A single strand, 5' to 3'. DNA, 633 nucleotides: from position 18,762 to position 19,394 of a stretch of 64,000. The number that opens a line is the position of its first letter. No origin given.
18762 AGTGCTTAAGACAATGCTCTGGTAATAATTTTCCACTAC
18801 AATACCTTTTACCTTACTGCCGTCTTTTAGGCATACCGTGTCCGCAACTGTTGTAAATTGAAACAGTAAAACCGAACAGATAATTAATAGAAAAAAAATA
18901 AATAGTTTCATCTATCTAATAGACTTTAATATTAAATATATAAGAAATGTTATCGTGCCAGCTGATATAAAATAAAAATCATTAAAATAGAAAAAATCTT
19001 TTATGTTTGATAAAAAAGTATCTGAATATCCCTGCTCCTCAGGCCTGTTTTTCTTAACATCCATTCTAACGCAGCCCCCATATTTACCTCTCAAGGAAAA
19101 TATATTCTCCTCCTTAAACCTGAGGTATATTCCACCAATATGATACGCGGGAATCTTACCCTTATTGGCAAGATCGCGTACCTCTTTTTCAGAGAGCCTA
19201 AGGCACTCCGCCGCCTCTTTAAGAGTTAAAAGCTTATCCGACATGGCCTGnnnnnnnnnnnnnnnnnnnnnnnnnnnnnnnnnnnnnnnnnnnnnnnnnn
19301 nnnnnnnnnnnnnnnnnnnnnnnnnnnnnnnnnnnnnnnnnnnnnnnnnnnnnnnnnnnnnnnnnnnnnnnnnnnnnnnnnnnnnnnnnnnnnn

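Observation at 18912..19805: Bactofilin fused to an excisionase-type HTH, next to a paralogous HTH-transmembrane protein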

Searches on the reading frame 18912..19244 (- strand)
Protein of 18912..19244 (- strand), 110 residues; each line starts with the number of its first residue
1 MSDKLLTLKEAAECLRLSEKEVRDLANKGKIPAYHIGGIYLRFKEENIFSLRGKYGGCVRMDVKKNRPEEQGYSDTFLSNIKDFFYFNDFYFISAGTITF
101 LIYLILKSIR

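Call 3: search_protein_families(library=pfam, proteins=[window:18912-19244:-], max_evalue=1)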
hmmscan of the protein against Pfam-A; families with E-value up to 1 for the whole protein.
window:18912-19244:- (110 aa): 5 families
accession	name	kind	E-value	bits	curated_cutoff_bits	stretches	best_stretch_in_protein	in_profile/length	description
PF12728.13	HTH_17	-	1.8e-10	41.3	27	1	5-45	1-40/51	Helix-turn-helix domain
PF04545.22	Sigma70_r4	-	0.15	12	24.1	1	6-27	21-42/50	Sigma-70, region 4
PF08280.17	HTH_Mga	-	0.17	12.4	23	1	4-24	18-38/59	M protein trans-acting positive regulator (MGA) HTH domain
PF21531.3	Rv2175c_wHTH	-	0.17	12.3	27.1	1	4-36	14-46/57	DNA-binding protein Rv2175c, wHTH domain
PF20038.5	HTH_59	-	0.27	11.7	27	1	3-33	5-37/66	Helix-turn-helix domain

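Call 4: search_protein_families(library=ncbifam, proteins=[window:18912-19244:-], max_evalue=1)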
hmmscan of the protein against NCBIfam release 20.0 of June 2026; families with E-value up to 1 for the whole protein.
window:18912-19244:- (110 aa): 4 families
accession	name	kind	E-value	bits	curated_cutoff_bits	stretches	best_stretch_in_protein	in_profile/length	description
NF047737.1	antiphage_MADS1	equivalog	4.8e-08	33.1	80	1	3-48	1-45/49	methylation-associated defense system helix-turn-helix domain-containing protein MAD1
TIGR01764.1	excise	domain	2.3e-07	31.1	28.8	1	5-46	1-41/49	excisionase family DNA-binding protein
NF033787.1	HTH_BldC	subfamily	0.008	16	77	1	4-51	1-48/49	BldC family transcriptional regulator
NF058668.1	small_QAALIT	equivalog_domain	0.12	12.6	24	1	95-106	8-19/33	QAALIT motif small membrane protein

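Call 8: find_homologous_proteins(query=window:18912-19244:-, max_evalue=0.001)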
Query window:18912-19244:- (110 aa): 106 proteins with E <= 0.001 among 109 candidates.
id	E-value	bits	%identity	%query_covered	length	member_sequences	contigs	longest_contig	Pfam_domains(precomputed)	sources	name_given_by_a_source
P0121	1.0e-66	240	100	100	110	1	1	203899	PF12728.14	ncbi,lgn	-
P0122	1.8e-57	210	88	99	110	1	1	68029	PF12728.14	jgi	jgi:excisionase family DNA binding protein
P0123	3.3e-56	206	85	99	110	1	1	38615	PF12728.14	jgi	-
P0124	2.9e-50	187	80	99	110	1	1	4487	PF12728.14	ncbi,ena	-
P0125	1.3e-47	179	76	99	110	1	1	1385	PF12728.14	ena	-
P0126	9.9e-47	176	74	99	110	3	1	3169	PF12728.14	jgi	-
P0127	1.7e-46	175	76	99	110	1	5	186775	PF12728.14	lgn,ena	-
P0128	9.4e-46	173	74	99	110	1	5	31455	PF12728.14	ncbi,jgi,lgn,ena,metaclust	metaclust:\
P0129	2.4e-45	171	73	99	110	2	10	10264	PF12728.14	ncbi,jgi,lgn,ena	-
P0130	1.4e-43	166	71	99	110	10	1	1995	PF12728.14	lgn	-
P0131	1.3e-42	163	71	99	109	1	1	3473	PF12728.14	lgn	-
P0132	1.2e-41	160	65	100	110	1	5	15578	PF12728.14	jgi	jgi:excisionase family DNA binding protein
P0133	5.5e-39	151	63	100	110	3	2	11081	PF12728.14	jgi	jgi:excisionase family DNA binding protein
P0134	2.0e-38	149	64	87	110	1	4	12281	PF12728.14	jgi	jgi:excisionase family DNA binding protein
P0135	2.1e-38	149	63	99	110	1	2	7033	PF12728.14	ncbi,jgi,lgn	jgi:excisionase family DNA binding protein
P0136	2.4e-38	149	63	100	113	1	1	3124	PF12728.14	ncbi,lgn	-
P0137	5.2e-37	145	62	99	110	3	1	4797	PF12728.14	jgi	jgi:excisionase family DNA binding protein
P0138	7.4e-36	141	61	87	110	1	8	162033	PF12728.14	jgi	jgi:excisionase family DNA binding protein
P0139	1.2e-35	140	62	100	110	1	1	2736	PF12728.14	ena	-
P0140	3.3e-35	139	63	100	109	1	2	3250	PF12728.14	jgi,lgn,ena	-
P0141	3.5e-35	139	63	100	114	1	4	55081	PF12728.14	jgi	jgi:excisionase family DNA binding protein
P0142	3.6e-35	139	62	99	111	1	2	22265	PF12728.14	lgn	-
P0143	4.5e-35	138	62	100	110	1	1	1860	PF12728.14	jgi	jgi:excisionase family DNA binding protein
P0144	7.4e-35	138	61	86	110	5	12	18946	PF12728.14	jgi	-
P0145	1.1e-33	134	60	100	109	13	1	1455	PF12728.14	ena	-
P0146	2.1e-33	133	60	99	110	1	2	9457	PF12728.14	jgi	jgi:excisionase family DNA binding protein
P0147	4.3e-33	132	61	100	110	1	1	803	PF12728.14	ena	-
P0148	3.0e-32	129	60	100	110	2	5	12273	PF12728.14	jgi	jgi:excisionase family DNA binding protein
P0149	3.2e-32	129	57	100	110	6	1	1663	PF12728.14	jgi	jgi:excisionase family DNA binding protein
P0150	4.3e-32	129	58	100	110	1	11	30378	PF12728.14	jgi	jgi:excisionase family DNA binding protein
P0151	7.9e-32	128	57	86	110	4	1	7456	PF12728.14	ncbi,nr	ncbi:MAG: DNA-binding protein [Dehalococcoidia bacterium]|nr:MAG: DNA-binding protein [Dehalococcoid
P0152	1.7e-29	120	57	100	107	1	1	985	PF12728.14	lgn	-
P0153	9.2e-29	118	56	83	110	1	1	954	PF12728.14,PF04545.23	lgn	-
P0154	1.5e-28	117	56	100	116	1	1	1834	PF12728.14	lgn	-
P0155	3.4e-28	116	60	83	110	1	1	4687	PF12728.14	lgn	-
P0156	1.5e-27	114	59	83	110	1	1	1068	PF12728.14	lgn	-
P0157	1.4e-26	111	55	99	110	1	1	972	PF12728.14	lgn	-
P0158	2.9e-26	110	53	83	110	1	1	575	PF12728.14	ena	-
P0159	3.5e-26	110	55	100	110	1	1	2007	PF12728.14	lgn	-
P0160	2.6e-25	107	52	100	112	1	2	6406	PF12728.14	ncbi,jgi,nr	ncbi:MAG: helix-turn-helix domain-containing protein [Candidatus Omnitrophica bacterium]|nr:helix-tu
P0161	2.0e-24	104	52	100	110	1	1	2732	PF12728.14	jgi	jgi:excisionase family DNA binding protein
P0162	3.3e-24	103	55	100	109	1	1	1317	PF12728.14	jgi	-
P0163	8.7e-24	102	50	100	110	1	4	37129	PF12728.14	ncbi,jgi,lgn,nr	ncbi:MAG: helix-turn-helix domain-containing protein [Candidatus Omnitrophica bacterium]|nr:helix-tu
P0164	3.9e-23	100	52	99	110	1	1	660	PF12728.14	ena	-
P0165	4.4e-23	100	53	100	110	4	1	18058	PF12728.14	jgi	-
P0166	2.2e-22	98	89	48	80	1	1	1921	PF12728.14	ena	-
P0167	1.1e-21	95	46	100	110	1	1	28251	PF12728.14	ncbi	ncbi:MAG: helix-turn-helix domain-containing protein [Candidatus Omnitrophota bacterium]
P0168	1.2e-21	95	50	100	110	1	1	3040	PF12728.14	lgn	-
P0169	3.4e-19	87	49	100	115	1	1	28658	PF12728.14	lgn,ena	-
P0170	6.6e-19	86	41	98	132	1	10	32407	PF12728.14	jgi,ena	jgi:excisionase family DNA binding protein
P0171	7.8e-19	86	39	98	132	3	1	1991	PF12728.14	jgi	jgi:excisionase family DNA binding protein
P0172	8.3e-19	86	42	98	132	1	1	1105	PF12728.14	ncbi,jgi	jgi:excisionase family DNA binding protein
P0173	3.5e-18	84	45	98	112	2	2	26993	PF12728.14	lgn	-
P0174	4.4e-18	84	44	74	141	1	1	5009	PF12728.14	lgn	-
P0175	1.9e-16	78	47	86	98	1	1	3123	PF12728.14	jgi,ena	-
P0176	7.6e-16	77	43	97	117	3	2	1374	PF12728.14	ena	-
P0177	2.7e-15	75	45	95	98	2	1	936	PF12728.14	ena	-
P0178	3.5e-15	74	41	97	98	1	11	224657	PF12728.14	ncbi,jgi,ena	-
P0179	4.6e-15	74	42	86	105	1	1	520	PF12728.14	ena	-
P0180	6.5e-15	74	46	97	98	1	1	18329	PF12728.14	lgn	-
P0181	8.7e-15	73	42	97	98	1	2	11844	PF12728.14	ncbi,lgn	-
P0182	9.7e-15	73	45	97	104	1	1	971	PF12728.14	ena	-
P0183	1.4e-14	72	43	97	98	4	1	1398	PF12728.14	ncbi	-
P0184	2.6e-14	72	42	97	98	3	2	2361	PF12728.14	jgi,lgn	-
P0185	9.3e-14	70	41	95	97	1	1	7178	PF12728.14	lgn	-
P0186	1.3e-13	69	46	97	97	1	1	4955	PF12728.14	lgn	-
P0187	2.5e-13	68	43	95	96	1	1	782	PF12728.14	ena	-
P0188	4.1e-13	68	43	95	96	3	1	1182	PF12728.14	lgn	-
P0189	5.5e-13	67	43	96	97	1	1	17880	PF12728.14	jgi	-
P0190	6.2e-13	67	42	95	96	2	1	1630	PF12728.14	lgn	-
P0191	6.6e-13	67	47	93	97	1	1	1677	PF12728.14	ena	-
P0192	6.7e-13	67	37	98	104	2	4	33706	PF12728.14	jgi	-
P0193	7.1e-13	67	42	82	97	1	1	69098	PF12728.14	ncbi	ncbi:MAG: helix-turn-helix domain-containing protein [Candidatus Omnitrophota bacterium]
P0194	7.2e-13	67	43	96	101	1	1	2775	PF12728.14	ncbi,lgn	-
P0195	7.2e-13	67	46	95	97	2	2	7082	PF12728.14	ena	-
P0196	1.3e-12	66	42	97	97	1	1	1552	PF12728.14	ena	-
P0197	3.7e-12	65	44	97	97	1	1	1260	PF12728.14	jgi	jgi:excisionase family DNA binding protein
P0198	4.0e-12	65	42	97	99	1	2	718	PF12728.14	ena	-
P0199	4.0e-12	65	45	95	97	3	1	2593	PF12728.14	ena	-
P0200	4.1e-12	65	38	97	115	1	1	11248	PF12728.14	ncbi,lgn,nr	ncbi:MAG: helix-turn-helix domain-containing protein [Candidatus Omnitrophica bacterium]|nr:helix-tu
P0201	4.7e-12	64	40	79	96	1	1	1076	PF12728.14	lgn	-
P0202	5.8e-12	64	41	95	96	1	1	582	PF12728.14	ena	-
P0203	6.7e-12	64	44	97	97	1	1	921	PF12728.14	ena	-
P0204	1.1e-11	63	40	97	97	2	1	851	PF12728.14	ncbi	-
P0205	1.1e-11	63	41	97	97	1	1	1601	PF12728.14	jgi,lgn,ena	-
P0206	1.2e-11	63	42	97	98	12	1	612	PF12728.14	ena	-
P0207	3.4e-11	62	41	97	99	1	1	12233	PF12728.14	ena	-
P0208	6.0e-11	61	43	97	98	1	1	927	PF12728.14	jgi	jgi:excisionase family DNA binding protein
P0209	6.3e-11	61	41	97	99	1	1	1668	PF12728.14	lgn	-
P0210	6.8e-11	61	36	97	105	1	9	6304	PF12728.14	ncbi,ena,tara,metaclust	tara:strand:- start:151 stop:468 length:318 start_codon:yes stop_codon:yes gene_type:complete|metacl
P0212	8.6e-11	60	40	97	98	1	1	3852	PF12728.14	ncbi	-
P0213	8.8e-11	60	36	97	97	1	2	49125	PF12728.14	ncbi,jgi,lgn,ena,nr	ncbi:MAG: helix-turn-helix domain-containing protein [Candidatus Omnitrophica bacterium]|nr:helix-tu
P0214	1.1e-10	60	40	97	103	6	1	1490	PF12728.14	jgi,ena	-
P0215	1.2e-10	60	41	97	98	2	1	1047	PF12728.14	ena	-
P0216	1.7e-10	59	46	83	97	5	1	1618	PF12728.14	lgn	-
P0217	3.0e-10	59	39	97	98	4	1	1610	PF12728.14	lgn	-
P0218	5.2e-10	58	40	98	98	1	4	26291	PF12728.14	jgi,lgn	-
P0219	6.1e-10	58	40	97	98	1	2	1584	PF12728.14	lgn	-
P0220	1.2e-9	57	40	95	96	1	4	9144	PF12728.14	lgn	-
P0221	1.2e-9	57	42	95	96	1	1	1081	PF12728.14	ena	-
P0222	1.3e-9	56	42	97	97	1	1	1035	PF12728.14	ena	-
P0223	1.4e-9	56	41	97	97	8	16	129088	PF12728.14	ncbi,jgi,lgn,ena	-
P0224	1.4e-8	53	39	95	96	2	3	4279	PF12728.14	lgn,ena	-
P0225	1.9e-8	53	40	97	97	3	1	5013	PF12728.14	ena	-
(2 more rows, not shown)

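Call 57: predict_structure(alignment_id=A4)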
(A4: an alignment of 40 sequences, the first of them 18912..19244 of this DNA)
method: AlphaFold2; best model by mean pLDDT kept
length: 110 residues; sequences in the alignment: 40
mean_pLDDT: 74.8   pTM: 0.44
mean pLDDT of the five models: 74.8, 69.6, 65.7, 64.3, 63.9
residues with pLDDT >= 90: 12; 70-90: 63; 50-70: 19; < 50: 16
segments of 3 or more residues with pLDDT < 50: 60-73
pLDDT, mean of each block of 10 residues (from residue 1): 77 85 85 82 84 63 42 55 72 90 90
secondary structure, 60 per line:
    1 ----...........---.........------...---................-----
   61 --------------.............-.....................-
elements in order: E5-7 H8-15 H19-27 E34-36 E40-44 H45-55 H75-87 H89-109

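Call 68: fold_search(model_id=the predicted structure, library=pdb)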
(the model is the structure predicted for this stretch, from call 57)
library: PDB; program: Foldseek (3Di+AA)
matches with E <= 10: 925; with E <= 0.001: 0
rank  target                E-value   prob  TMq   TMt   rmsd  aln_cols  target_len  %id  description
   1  6ama_B                1.0e-03  1.00  0.44  0.84   1.5        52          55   29  Structure of S. coelicolor/S. venezuelae BldC-smeA-ssfA complex to 3.09 Angstrom (released 2018-03-28)
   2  6ama_P                2.1e-03  1.00  0.44  0.82   1.9        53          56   28  Structure of S. coelicolor/S. venezuelae BldC-smeA-ssfA complex to 3.09 Angstrom (released 2018-03-28)
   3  6ama_H                3.8e-03  1.00  0.43  0.84   1.1        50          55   30  Structure of S. coelicolor/S. venezuelae BldC-smeA-ssfA complex to 3.09 Angstrom (released 2018-03-28)
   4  6ama_Y                4.6e-03  1.00  0.44  0.81   1.5        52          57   29  Structure of S. coelicolor/S. venezuelae BldC-smeA-ssfA complex to 3.09 Angstrom (released 2018-03-28)
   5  6amk_A                5.2e-03  1.00  0.43  0.85   1.4        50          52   30  Structure of Streptomyces venezuelae BldC-whiI opt complex (released 2018-03-28)
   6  5i44_A                7.8e-03  1.00  0.41  0.64   1.9        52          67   19  Structure of RacA-DNA complex; P21 form (released 2016-05-04)
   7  6amk_B                1.1e-02  1.00  0.43  0.86   1.3        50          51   30  Structure of Streptomyces venezuelae BldC-whiI opt complex (released 2018-03-28)
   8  6ama_A                1.2e-02  1.00  0.43  0.84   1.1        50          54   30  Structure of S. coelicolor/S. venezuelae BldC-smeA-ssfA complex to 3.09 Angstrom (released 2018-03-28)
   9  5i44_G                1.5e-02  1.00  0.41  0.62   6.3        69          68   17  Structure of RacA-DNA complex; P21 form (released 2016-05-04)
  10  5d90_C                2.1e-02  1.00  0.39  0.33   2.0        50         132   22  Crystal structure of HiNmlR, a MerR family regulator lacking the sensor domain, bound to promoter DNA (released 2016-06-29)
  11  2zhh                  2.3e-02  1.00  0.37  0.35   2.5        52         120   21  Crystal structure of SoxR (released 2008-03-25)
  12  4j2n_A                2.7e-02  1.00  0.41  0.78   2.3        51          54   25  Crystal Structure of mycobacteriophage Pukovnik Xis (released 2013-10-23)
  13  3ucs_A                3.0e-02  0.97  0.41  0.45  11.8       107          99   13  Crystal structure of the complex between CBPA J-domain and CBPM (released 2013-07-03)
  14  4j2n_C                4.0e-02  1.00  0.40  0.74   1.3        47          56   26  Crystal Structure of mycobacteriophage Pukovnik Xis (released 2013-10-23)
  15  5i44_I                4.0e-02  1.00  0.43  0.68   5.2        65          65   17  Structure of RacA-DNA complex; P21 form (released 2016-05-04)
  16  3ucs_B                4.2e-02  0.97  0.42  0.46  11.5       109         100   13  Crystal structure of the complex between CBPA J-domain and CBPM (released 2013-07-03)
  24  9dvi_S                9.8e-02  0.92  0.41  0.54   9.8        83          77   20  Hetero-hexameric Hsp70-Hsp40-DafA complex (released 2025-10-22)
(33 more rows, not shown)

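Call 69: search_protein_families(library=padloc, proteins=[window:18912-19244:-], max_evalue=0.01)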
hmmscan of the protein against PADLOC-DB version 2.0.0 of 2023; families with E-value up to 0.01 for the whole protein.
window:18912-19244:- (110 aa): 1 family
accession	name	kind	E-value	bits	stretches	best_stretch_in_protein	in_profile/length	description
PDLC04133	mad1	-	4.6e-06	24.8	1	1-46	1-45/60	mads_1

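Call 70: search_protein_families(library=phrogs, proteins=[window:18912-19244:-], max_evalue=0.01)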
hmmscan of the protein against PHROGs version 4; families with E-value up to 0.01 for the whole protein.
window:18912-19244:- (110 aa): 7 families
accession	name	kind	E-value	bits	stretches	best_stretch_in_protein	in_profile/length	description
phrog_66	-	integration and excision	1.8e-07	32.2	1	2-50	90-138/412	excisionase and transcriptional regulator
phrog_2907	-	integration and excision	1.8e-05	26.1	1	1-48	2-54/117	excisionase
phrog_28156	-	unknown function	0.0013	19.7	1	4-53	8-57/156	-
phrog_6401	-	DNA, RNA and nucleotide metabolism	0.0013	19.5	1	4-38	8-42/64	DNA binding protein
phrog_7735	-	integration and excision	0.0022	19.3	1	2-54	2-52/99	excisionase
phrog_10045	-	DNA, RNA and nucleotide metabolism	0.0023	18.7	1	4-44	19-60/74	HTH DNA binding protein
phrog_57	-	head and packaging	0.0072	17.2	1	1-33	8-40/199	terminase small subunit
